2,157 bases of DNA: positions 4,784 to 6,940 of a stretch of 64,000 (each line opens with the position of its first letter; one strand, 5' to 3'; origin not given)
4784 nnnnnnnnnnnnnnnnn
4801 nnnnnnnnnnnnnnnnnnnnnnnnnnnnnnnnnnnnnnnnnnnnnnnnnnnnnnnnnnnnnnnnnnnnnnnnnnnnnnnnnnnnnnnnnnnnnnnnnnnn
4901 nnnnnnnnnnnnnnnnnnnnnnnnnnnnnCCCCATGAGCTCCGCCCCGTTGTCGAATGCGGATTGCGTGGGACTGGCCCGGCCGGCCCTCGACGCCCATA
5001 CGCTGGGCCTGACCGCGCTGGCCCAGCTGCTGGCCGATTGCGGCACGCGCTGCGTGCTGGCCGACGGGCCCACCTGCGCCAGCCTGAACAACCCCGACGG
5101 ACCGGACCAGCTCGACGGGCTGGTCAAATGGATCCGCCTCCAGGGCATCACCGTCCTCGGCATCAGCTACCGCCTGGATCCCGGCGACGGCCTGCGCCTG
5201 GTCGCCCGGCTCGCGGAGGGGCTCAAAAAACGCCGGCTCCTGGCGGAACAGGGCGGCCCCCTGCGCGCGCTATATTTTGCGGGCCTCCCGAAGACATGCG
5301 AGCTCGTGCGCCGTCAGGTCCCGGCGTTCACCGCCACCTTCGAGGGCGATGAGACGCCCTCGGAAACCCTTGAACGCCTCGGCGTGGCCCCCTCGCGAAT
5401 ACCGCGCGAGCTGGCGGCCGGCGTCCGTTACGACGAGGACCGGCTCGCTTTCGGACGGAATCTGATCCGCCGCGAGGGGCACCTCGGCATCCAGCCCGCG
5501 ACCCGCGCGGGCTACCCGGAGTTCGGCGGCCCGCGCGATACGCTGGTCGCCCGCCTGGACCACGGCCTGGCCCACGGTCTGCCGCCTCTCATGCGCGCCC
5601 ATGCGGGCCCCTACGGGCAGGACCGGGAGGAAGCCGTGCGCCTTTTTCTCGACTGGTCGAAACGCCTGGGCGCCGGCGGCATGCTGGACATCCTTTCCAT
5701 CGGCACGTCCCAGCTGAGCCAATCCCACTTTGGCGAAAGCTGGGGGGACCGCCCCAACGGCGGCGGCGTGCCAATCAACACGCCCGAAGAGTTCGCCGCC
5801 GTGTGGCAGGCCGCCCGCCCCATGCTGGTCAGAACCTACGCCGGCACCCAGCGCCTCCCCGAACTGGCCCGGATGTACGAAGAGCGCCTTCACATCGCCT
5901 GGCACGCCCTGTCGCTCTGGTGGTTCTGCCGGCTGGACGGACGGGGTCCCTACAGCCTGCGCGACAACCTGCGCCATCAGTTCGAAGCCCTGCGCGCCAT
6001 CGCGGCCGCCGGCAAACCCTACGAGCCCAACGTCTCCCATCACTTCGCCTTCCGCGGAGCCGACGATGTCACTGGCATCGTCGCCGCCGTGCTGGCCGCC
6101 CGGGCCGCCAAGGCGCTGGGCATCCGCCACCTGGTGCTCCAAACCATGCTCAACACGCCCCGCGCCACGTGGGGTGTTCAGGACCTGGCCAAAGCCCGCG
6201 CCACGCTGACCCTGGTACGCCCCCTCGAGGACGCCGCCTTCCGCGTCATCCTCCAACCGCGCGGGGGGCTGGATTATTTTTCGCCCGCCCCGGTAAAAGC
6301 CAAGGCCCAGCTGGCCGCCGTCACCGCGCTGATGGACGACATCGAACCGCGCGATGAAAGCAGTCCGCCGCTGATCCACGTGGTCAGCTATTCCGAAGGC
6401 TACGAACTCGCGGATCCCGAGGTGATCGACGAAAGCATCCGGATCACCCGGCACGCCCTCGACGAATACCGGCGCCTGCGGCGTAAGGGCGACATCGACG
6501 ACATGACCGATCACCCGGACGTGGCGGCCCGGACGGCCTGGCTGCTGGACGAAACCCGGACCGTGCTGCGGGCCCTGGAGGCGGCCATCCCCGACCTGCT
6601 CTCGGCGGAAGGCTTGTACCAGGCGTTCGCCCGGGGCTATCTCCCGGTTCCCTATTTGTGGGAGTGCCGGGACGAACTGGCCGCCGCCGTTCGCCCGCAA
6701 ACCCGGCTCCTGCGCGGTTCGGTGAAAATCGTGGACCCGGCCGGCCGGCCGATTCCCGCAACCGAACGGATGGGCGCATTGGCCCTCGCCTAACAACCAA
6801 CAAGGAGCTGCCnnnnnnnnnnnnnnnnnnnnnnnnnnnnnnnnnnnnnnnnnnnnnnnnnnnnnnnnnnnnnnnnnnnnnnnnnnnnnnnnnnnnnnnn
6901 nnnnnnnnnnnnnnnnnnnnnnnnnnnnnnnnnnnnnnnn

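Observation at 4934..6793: B12-binding domain protein of unrecognised class (N-terminal DxHxxG Rossmann domain without cap, 480-aa unknown C-terminal domain)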

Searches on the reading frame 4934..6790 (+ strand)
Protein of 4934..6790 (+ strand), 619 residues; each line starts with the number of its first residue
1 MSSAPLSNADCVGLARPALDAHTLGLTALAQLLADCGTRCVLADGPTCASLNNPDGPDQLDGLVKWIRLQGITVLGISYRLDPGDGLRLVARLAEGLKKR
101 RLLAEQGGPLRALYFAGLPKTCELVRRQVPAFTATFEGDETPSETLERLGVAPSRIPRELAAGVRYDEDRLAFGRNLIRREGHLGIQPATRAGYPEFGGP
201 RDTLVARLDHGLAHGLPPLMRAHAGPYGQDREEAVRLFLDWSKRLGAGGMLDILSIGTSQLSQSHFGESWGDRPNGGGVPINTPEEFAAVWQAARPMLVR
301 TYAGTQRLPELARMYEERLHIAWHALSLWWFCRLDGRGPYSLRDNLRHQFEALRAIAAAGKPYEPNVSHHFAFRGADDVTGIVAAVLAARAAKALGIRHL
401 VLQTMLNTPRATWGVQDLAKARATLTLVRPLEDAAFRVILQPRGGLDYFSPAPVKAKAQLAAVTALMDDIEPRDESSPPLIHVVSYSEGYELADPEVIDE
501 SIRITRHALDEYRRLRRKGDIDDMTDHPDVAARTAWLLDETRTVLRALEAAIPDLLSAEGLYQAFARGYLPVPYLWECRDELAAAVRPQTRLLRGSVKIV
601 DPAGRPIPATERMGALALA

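Call 3: search_protein_families(library=pfam, proteins=[window:4934-6790:+], max_evalue=1)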
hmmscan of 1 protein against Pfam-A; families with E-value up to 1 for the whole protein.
window:4934-6790:+ (619 aa): 0 families

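Call 4: search_protein_families(library=ncbifam, proteins=[window:4934-6790:+], max_evalue=1)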
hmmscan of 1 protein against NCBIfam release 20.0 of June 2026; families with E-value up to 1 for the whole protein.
window:4934-6790:+ (619 aa): 0 families

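Call 5: search_solved_structures(query=window:4934-6790:+, max_evalue=1, show_alignments=2)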
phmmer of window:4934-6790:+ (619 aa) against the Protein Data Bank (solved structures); distinct sequences matched with E-value up to 1: 0.

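Call 7: find_homologous_proteins(query=window:4934-6790:+, max_evalue=0.001)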
Query window:4934-6790:+ (619 aa): 2771 proteins with E <= 0.001 among 8000 candidates; the best 120 are listed.
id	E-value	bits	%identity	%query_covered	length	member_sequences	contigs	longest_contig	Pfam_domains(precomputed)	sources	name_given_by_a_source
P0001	0.0e+0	1401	100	100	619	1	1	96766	-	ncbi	ncbi:MAG: cobalamin-binding protein [Kiritimatiellia bacterium]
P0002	0.0e+0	1179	84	99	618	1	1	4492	-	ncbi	-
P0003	0.0e+0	1036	75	99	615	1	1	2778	-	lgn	-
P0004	0.0e+0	1033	74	99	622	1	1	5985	-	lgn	-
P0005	0.0e+0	1018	74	98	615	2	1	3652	-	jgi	-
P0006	0.0e+0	1013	73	98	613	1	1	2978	-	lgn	-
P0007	1.4e-298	1010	73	99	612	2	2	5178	-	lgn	-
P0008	5.4e-296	1001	72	99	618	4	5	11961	-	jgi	jgi:hypothetical protein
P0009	3.0e-292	989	71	99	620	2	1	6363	-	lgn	-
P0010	7.2e-292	987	71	99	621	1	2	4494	-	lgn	-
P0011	6.1e-291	984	72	98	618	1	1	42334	-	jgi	jgi:hypothetical protein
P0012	1.1e-290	984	72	99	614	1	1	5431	-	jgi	jgi:hypothetical protein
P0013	3.4e-290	982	70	99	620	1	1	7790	-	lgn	-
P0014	4.3e-290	982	71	99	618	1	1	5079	-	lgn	-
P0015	2.1e-289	979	71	98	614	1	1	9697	-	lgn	-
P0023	5.0e-274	929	68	99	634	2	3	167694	-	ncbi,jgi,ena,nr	ncbi:MAG TPA: cobalamin-binding protein [Planctomycetota bacterium]|nr:cobalamin-binding protein [Pl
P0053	5.9e-263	892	63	99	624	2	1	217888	-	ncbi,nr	ncbi:MAG: cobalamin-binding protein [Phycisphaerae bacterium]|nr:cobalamin-binding protein [Phycisph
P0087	9.5e-258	875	64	96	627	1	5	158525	-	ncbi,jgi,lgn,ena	ncbi:MAG: cobalamin-binding protein [Lentisphaeria bacterium]|jgi:hypothetical protein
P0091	2.7e-257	873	63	99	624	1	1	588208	-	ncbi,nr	ncbi:MAG: hypothetical protein KatS3mg023_3499 [Armatimonadota bacterium]|nr:MAG: hypothetical prote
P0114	2.6e-254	863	62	99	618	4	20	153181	-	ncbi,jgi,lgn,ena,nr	ncbi:MAG: cobalamin-binding protein [Candidatus Anammoximicrobium sp.]|nr:cobalamin-binding protein 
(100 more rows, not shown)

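Call 11: find_encoding_contigs(protein=P0053, flank=8000, max_places=2)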
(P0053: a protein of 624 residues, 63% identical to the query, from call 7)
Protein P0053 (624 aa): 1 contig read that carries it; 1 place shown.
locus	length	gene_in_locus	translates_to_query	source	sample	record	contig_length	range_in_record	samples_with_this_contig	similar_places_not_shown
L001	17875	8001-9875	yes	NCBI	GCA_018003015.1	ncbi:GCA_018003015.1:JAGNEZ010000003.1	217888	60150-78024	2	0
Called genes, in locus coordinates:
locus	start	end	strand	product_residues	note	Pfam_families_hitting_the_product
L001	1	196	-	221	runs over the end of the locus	PF07589:PEP_exosort_dom (weak)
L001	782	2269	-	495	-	PF02934:GatB_N, PF02637:GatB_Yqey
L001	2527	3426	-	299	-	PF00126:HTH_1, PF03466:LysR_substrate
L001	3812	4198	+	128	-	PF02482:Ribosomal_S30AE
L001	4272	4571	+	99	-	-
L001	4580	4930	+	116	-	PF02922:CBM_48, PF16561:AMPK1_CBM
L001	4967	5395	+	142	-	PF14760:Rnk_N (weak), PF01272:GreA_GreB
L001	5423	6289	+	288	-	-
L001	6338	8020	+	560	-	PF00359:PTS_EIIA_2, PF01210:NAD_Gly3P_dh_N, PF02558:ApbA, PF03446:NAD_binding_2 (weak), PF03807:F420_oxidored (weak), PF02317:Octopine_DH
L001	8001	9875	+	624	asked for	-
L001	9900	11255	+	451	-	PF13537:GATase_7, PF00733:Asn_synthase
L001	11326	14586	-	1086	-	PF13415:Beta-prop_FBX42, PF24981:Beta-prop_ATRN-LZTR1, PF24681:Kelch_KLHDC2_KLHL20_DRC7, PF13415:Beta-prop_FBX42, PF13415:Beta-prop_FBX42, PF24681:Kelch_KLHDC2_KLHL20_DRC7, PF24981:Beta-prop_ATRN-LZTR1, PF24681:Kelch_KLHDC2_KLHL20_DRC7, +4 more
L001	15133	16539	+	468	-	PF00206:Lyase_1, PF10415:FumaraseC_C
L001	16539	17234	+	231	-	-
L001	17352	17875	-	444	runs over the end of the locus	PF08305:NPCBM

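Call 12: find_encoding_contigs(protein=P0091, flank=8000, max_places=1)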
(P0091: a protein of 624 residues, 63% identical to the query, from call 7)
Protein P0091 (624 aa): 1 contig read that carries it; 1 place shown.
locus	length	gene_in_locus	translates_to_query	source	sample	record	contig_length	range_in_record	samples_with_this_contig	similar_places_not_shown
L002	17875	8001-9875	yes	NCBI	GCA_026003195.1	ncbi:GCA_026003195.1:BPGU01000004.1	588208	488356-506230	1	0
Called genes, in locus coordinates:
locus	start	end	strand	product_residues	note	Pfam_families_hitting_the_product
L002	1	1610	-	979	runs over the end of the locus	PF16216:GxGYxYP_N, PF20957:GxGYxYP_N_2nd, PF20958:GxGYxYP_N_3rd, PF14323:GxGYxYP_C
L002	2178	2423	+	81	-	-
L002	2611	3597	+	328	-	PF01312:Bac_export_2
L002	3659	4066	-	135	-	PF08332:CaMKII_AD, PF13474:SnoaL_3, PF14534:DUF4440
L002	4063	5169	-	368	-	PF01264:Chorismate_synt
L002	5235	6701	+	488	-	PF00180:Iso_dh, PF18324:Isocitrate_DH_C_bact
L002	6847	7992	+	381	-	PF01210:NAD_Gly3P_dh_N, PF02558:ApbA, PF03446:NAD_binding_2 (weak), PF03807:F420_oxidored (faint), PF02317:Octopine_DH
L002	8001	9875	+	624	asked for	-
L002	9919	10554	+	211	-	PF04199:Cyclase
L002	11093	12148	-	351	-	PF01087:GalP_UDP_transf, PF16285:DUF4931_N, PF16268:DUF4921, PF02744:GalP_UDP_tr_C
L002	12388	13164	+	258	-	PF01026:TatD_DNase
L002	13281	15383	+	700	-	PF22745:Nlig-Ia, PF01653:DNA_ligase_aden, PF03120:OB_DNA_ligase, PF03119:DNA_ligase_ZBD, PF12826:HHH_2, PF14520:HHH_5, PF00633:HHH (weak), PF00533:BRCT, +1 more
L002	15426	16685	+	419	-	-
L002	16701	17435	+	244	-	PF03737:RraA-like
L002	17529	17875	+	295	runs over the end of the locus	PF01488:Shikimate_DH (faint), PF03446:NAD_binding_2, PF03807:F420_oxidored (weak), PF14833:NAD_binding_11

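Call 13: find_encoding_contigs(protein=P0087, flank=8000, max_places=1)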
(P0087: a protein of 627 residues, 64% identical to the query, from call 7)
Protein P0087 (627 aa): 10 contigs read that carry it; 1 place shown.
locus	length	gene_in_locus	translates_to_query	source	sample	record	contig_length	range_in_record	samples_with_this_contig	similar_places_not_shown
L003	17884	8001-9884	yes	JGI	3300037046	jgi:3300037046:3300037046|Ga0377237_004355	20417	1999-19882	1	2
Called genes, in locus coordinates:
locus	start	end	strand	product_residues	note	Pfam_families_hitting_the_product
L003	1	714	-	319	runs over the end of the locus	PF12705:PDDEXK_1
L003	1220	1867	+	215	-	-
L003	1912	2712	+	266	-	PF01479:S4, PF00849:PseudoU_synth_2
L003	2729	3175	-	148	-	PF00072:Response_reg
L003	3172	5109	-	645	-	PF13185:GAF_2, PF00512:HisKA, PF02518:HATPase_c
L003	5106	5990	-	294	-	PF00497:SBP_bac_3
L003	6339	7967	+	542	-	PF00359:PTS_EIIA_2, PF01210:NAD_Gly3P_dh_N (weak), PF02558:ApbA, PF03446:NAD_binding_2 (weak), PF02317:Octopine_DH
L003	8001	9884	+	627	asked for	-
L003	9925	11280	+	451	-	PF13537:GATase_7, PF00733:Asn_synthase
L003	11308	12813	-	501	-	PF00071:Ras (faint), PF00350:Dynamin_N (faint), PF01926:MMR_HSR1, PF02421:FeoB_N, PF01926:MMR_HSR1, PF02421:FeoB_N (weak), PF00009:GTP_EFTU (weak), PF14714:KH_dom-like, +3 more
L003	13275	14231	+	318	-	PF01408:GFO_IDH_MocA, PF03447:NAD_binding_3, PF22725:GFO_IDH_MocA_C3, PF02894:GFO_IDH_MocA_C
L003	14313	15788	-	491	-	PF00884:Sulfatase, PF01663:Phosphodiest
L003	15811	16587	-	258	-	PF09339:HTH_IclR, PF12802:MarR_2 (weak), PF12840:HTH_20 (weak)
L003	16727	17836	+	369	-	PF00586:AIRS, PF02769:AIRS_C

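Call 14: find_encoding_contigs(protein=P0114, flank=8000, max_places=1)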
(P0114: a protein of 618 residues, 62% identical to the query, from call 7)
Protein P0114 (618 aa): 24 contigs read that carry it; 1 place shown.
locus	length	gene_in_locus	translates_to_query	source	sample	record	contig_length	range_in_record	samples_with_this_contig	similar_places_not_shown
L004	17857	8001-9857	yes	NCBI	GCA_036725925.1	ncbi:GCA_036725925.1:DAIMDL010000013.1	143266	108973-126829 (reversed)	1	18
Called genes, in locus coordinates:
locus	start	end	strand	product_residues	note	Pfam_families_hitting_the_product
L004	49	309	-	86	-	-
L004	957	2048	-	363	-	PF01699:Na_Ca_ex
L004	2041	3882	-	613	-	PF00999:Na_H_Exchanger, PF02254:TrkA_N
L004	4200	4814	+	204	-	PF01914:MarC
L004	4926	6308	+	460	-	PF13537:GATase_7, PF00733:Asn_synthase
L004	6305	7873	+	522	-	PF00359:PTS_EIIA_2, PF01210:NAD_Gly3P_dh_N (weak), PF02558:ApbA, PF02317:Octopine_DH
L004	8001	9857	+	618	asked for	-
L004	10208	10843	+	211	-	-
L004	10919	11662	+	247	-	PF10962:DUF2764 (faint)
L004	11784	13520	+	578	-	PF02874:ATP-synt_ab_N (faint), PF16886:ATP-synt_ab_Xtn, PF00006:ATP-synt_ab, PF22919:ATP-synt_VA_C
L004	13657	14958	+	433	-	PF02874:ATP-synt_ab_N (weak), PF00006:ATP-synt_ab, PF22919:ATP-synt_VA_C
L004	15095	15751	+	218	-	PF01813:ATP-synt_D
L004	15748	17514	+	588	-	-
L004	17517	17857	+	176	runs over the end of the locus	PF00137:ATP-synt_C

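Call 21: predict_structure(alignment_id=A1)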
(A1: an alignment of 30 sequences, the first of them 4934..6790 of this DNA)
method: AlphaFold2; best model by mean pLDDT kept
length: 619 residues; sequences in the alignment: 30
mean_pLDDT: 84.2   pTM: 0.88
mean pLDDT of the five models: 84.2, 83.3, 82.5, 82.1, 79.7
residues with pLDDT >= 90: 255; 70-90: 288; 50-70: 60; < 50: 16
segments of 3 or more residues with pLDDT < 50: 19-21, 273-277, 409-411
pLDDT, mean of each block of 10 residues (from residue 1): 72 76 66 87 78 72 89 90 84 90 92 88 92 86 85 84 76 93 93 86 92 93 77 85 93 76 59 52 80 88 65 74 79 57 86 88 83 83 95 96 75 75 96 96 79 90 92 91 85 89 97 93 84 95 98 95 93 76 86 80 89 90
secondary structure, 60 per line:
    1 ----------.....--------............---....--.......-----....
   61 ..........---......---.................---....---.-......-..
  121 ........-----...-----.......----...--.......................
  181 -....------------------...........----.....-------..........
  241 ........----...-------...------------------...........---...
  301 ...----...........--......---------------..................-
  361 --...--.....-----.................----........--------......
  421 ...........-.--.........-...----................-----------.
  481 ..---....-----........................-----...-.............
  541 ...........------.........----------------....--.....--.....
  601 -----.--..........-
elements in order: E11-15 H24-35 E39-42 H45-51 H57-70 E74-79 H83-99 E112-117 H119-128 E134-136 H142-148 H158-180 H182-185 H204-214 E219-223 H231-248 E253-255 H284-294 E298-303 H308-318 E321-326 H342-359 E363-365 H368-372 H378-394 E399-406 H415-431 E436-444 H453-468 E480-482 H486-489 H495-518 H528-551 H558-566 H583-586 E589-593 E596-600 H609-618

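Call 24: fold_search(model_id=the predicted structure, library=pdb)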
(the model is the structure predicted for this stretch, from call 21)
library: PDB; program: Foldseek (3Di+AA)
matches with E <= 10: 1437; with E <= 0.001: 14
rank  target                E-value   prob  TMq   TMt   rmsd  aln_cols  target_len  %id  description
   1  1cb7_B                2.6e-10  1.00  0.49  0.61   6.0       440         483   15  GLUTAMATE MUTASE FROM CLOSTRIDIUM COCHLEARIUM RECONSTITUTED WITH METHYL-COBALAMIN (released 2000-02-28)
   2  9q1a_C                2.3e-09  1.00  0.41  0.48  22.6       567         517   13  Open state of lysine 5,6-aminomutase from Thermoanaerobacter tengcongensis (released 2025-09-03)
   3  6h9e_B                2.6e-09  1.00  0.46  0.58   6.1       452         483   16  Structure of glutamate mutase reconstituted with homo-coenzyme B12 (released 2019-08-14)
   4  8t0v_A                3.5e-09  1.00  0.42  0.49  14.8       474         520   15  Closed state of lysine 5,6-aminomutase from Thermoanaerobacter tengcongensis (released 2024-07-03)
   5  3kow_B                9.0e-09  1.00  0.44  0.38   5.6       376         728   15  Crystal Structure of ornithine 4,5 aminomutase backsoaked complex (released 2010-01-26)
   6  3kp1_A                2.1e-08  1.00  0.43  0.37   6.5       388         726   15  Crystal structure of ornithine 4,5 aminomutase (Resting State) (released 2010-01-26)
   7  1xrs_A                2.3e-08  1.00  0.41  0.48  21.3       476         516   13  Crystal structure of Lysine 5,6-Aminomutase in complex with PLP, cobalamin, and 5'-deoxyadenosine (released 2004-11-09)
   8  4r3u_A                3.0e-05  1.00  0.40  0.43   6.7       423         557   14  Crystal structure of 2-Hydroxyisobutyryl-CoA Mutase (released 2015-03-11)
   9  1nvm_E                3.5e-04  1.00  0.24  0.39  15.5       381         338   12  Crystal structure of a bifunctional aldolase-dehydrogenase : sequestering a reactive and volatile intermediate (released 2003-06-17)
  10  7qvi_A                4.4e-04  1.00  0.23  0.29   9.5       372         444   16  Fiber-forming RubisCO derived from ancestral sequence reconstruction and rational engineering (released 2022-10-12)
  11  4lrt_A                4.6e-04  1.00  0.26  0.43  14.2       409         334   12  Crystal and solution structures of the bifunctional enzyme (Aldolase/Aldehyde dehydrogenase) from Thermomonospora curv (released 2013-09-04)
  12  3a13_B                9.0e-04  1.00  0.27  0.35   9.7       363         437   13  Crystal structure of Type III Rubisco SP4 mutant complexed with 2-CABP and activated with Ca (released 2010-04-07)
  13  3kdo_A                9.4e-04  1.00  0.26  0.35  10.1       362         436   12  Crystal structure of Type III Rubisco SP6 mutant complexed with 2-CABP (released 2010-10-06)
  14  4lrt_C                9.4e-04  1.00  0.25  0.42  14.1       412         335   12  Crystal and solution structures of the bifunctional enzyme (Aldolase/Aldehyde dehydrogenase) from Thermomonospora curv (released 2013-09-04)
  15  4lrs_A                1.1e-03  1.00  0.26  0.43  14.3       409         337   12  Crystal and solution structures of the bifunctional enzyme (Aldolase/Aldehyde dehydrogenase) from Thermomonospora curv (released 2013-09-04)
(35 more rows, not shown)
